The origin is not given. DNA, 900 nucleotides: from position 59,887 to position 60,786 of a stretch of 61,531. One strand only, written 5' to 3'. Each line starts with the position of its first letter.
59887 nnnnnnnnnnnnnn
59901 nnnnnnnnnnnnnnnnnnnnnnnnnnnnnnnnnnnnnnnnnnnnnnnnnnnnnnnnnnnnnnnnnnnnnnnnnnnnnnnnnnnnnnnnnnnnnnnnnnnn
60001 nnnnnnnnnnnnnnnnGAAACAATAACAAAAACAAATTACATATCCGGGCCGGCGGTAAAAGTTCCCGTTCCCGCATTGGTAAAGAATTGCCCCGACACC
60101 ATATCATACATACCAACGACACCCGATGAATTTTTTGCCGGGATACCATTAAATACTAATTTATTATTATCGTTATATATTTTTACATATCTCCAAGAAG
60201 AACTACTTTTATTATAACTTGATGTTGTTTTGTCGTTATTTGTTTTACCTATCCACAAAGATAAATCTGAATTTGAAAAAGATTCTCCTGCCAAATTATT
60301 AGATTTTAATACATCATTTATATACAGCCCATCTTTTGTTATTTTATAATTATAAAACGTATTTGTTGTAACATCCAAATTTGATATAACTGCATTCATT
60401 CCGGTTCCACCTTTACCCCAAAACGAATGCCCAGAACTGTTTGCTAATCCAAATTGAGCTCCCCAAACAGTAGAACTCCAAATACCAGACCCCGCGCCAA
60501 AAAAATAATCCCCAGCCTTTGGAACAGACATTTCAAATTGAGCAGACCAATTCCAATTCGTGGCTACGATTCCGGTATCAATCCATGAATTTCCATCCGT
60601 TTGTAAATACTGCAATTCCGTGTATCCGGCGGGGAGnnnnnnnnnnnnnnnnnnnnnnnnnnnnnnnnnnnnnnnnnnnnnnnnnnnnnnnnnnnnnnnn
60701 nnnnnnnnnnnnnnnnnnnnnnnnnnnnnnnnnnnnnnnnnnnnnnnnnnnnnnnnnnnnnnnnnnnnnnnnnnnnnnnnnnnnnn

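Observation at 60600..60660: Internal copy of the signal-peptide junction marks a domain-shuffling seam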

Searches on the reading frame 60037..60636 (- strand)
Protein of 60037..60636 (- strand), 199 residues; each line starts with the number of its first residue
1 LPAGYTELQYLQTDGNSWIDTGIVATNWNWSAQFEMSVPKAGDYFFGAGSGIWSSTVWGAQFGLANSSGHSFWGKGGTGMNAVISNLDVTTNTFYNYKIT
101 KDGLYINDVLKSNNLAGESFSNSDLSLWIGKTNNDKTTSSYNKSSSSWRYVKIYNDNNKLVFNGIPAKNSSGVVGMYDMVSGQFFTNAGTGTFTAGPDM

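Call 57: search_dna_similar(query=window:60040-60636:-, collection=phages, mode=protein, max_evalue=0.001, max_rows=15)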
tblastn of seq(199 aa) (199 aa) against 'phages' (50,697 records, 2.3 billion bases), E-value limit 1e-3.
No match.

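Call 64: search_protein_representatives(protein=window:60037-60636:-)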
Query: 199 residues. Proteins with E-value up to 0.001 (for the whole library): 10217; up to 1e-10: 2500; up to 1e-30: 137. The best 150 are listed.
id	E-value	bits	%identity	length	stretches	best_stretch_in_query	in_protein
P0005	5.7e-127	438.0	100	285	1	1-199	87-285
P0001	3.4e-120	415.9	63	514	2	1-199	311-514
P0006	5.5e-95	333.5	55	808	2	3-197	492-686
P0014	1.1e-82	293.4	69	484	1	1-197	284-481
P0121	3.0e-68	246.2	31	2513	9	2-196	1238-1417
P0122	7.7e-66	238.4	32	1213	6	2-197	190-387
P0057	1.8e-65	237.1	42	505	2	1-199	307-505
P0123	1.4e-60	221.2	34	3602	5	1-197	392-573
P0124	3.3e-59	216.7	34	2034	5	1-198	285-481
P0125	1.0e-54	202.1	32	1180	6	1-197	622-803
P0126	4.7e-54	199.9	50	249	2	1-197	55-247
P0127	6.7e-54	199.4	32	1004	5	2-196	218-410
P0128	4.1e-53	196.8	33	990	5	1-197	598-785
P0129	3.7e-52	193.7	33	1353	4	1-197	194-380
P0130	7.8e-52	192.6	36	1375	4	1-198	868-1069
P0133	3.3e-49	184.0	36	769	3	1-198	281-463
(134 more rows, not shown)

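Call 65: search_protein_families(library=pfam, proteins=[P0121, P0122, P0125, P0127, P0133], max_evalue=0.01)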
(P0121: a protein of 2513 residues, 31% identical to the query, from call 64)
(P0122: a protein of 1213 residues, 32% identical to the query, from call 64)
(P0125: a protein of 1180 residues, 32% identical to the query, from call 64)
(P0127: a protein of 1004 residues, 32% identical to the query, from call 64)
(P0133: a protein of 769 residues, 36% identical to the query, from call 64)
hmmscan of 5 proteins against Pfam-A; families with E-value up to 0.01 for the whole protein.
P0121 (2513 aa): 3 families
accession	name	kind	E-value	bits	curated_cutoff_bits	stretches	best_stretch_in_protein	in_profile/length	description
PF09479.16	Flg_new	-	2.4e-86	284.2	27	10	1448-1489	3-41/65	Listeria-Bacteroides repeat domain (List_Bact_rpt)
PF18998.6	Flg_new_2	-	2.4e-12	47.1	23.6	0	389-428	5-42/73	Divergent InlB B-repeat domain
PF18591.6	IMP2_C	-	8.2e-05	23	26.8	0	710-738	31-59/63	Immune Mapped Protein 2 (IMP2) C-terminal domain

P0122 (1213 aa): 2 families
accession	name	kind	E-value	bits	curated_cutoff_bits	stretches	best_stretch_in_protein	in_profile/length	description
PF06712.16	DUF1199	-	5.3e-05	23.6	25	0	976-1011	3-38/52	Protein of unknown function (DUF1199)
PF22413.2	OGT_N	-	0.0011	19.5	27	0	340-359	9-28/72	Methylated DNA-protein cysteine MeTransferase OGT N-terminal domain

P0125 (1180 aa): 3 families
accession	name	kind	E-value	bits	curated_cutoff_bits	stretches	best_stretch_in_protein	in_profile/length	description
PF08909.16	DUF1854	-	0.0012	19.1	26.8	0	766-800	52-86/130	Domain of unknown function (DUF1854)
PF22413.2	OGT_N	-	0.0034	17.9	27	0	359-379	7-27/72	Methylated DNA-protein cysteine MeTransferase OGT N-terminal domain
PF05377.16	FlaC_arch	-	0.0078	17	27.8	0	575-588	38-51/55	Flagella accessory protein C (FlaC)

P0127 (1004 aa): 0 families

P0133 (769 aa): 0 families

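Call 67: search_protein_families(library=ncbifam, proteins=[P0125], max_evalue=0.01)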
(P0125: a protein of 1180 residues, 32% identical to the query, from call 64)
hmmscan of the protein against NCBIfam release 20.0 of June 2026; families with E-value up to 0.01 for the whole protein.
P0125 (1180 aa): 1 family
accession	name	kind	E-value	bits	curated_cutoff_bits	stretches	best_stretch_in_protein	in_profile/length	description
NF052234.1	CphA_assoc_prot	equivalog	0.0012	18.7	150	0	765-799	71-105/152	cyanophycin metabolism-associated DUF1854 family protein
